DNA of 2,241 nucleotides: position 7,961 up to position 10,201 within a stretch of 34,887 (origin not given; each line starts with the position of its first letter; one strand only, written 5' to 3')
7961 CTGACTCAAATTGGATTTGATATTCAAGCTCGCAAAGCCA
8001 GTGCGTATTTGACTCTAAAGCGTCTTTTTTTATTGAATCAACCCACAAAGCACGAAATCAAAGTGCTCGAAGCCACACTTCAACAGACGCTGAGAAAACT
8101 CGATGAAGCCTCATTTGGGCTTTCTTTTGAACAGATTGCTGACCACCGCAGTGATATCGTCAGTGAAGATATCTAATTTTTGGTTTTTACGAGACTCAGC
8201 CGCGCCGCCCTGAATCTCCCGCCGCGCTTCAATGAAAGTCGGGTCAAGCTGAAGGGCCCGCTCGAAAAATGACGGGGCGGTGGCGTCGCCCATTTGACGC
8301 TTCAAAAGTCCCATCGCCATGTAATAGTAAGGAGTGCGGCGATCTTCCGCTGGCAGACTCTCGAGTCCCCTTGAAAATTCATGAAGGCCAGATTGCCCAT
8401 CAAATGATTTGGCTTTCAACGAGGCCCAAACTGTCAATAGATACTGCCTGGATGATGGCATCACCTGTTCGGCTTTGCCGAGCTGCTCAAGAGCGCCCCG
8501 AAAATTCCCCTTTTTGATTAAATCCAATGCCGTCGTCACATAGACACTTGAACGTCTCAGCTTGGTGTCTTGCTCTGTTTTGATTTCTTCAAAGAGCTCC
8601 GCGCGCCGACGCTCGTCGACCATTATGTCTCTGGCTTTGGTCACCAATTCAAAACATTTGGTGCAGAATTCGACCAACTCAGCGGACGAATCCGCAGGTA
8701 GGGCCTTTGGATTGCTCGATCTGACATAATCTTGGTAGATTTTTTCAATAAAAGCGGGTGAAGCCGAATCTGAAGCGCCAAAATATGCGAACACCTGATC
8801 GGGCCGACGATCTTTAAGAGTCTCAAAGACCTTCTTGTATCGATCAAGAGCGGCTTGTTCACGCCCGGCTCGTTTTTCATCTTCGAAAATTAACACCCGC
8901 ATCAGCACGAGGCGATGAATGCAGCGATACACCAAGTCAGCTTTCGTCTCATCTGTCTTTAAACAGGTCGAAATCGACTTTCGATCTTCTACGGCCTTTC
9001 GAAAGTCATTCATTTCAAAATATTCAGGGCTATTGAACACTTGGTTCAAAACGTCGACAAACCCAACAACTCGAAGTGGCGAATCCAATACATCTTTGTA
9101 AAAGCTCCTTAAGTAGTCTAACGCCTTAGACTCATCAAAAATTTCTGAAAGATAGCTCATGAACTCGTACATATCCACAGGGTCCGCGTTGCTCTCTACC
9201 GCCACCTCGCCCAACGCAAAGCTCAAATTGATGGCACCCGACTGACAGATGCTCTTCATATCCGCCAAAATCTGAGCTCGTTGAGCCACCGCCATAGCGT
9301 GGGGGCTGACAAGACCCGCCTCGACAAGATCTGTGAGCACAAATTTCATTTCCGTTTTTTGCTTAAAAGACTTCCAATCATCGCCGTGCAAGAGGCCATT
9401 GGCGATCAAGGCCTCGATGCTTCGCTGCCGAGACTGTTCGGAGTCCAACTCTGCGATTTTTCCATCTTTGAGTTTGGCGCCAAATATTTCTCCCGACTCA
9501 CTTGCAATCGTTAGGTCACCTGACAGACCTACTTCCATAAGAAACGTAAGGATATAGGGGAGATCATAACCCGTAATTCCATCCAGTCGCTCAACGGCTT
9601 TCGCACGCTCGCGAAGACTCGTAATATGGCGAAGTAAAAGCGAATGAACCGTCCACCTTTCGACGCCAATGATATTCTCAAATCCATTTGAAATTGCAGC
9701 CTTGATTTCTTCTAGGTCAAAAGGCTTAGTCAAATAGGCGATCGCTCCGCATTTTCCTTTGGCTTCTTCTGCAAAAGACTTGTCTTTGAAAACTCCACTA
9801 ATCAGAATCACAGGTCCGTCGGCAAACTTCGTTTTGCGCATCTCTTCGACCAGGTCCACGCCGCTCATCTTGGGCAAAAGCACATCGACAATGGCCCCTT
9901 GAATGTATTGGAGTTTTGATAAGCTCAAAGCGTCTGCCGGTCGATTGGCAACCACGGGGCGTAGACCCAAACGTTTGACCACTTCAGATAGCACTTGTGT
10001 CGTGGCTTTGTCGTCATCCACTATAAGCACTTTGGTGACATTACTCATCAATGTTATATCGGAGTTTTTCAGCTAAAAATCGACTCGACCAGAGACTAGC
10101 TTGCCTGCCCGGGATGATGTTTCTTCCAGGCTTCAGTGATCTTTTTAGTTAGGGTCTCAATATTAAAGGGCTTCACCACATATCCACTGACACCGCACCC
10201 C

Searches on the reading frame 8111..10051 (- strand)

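Call 53: search_protein_families(library=pfam, proteins=[window:8111-10051:-], max_evalue=0.00001)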
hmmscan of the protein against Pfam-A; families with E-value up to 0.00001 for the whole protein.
window:8111-10051:- (646 aa): 1 family
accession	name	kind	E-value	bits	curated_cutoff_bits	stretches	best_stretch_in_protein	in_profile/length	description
PF00072.30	Response_reg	-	6.2e-18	65.4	30.2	1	8-120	1-110/111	Response regulator receiver domain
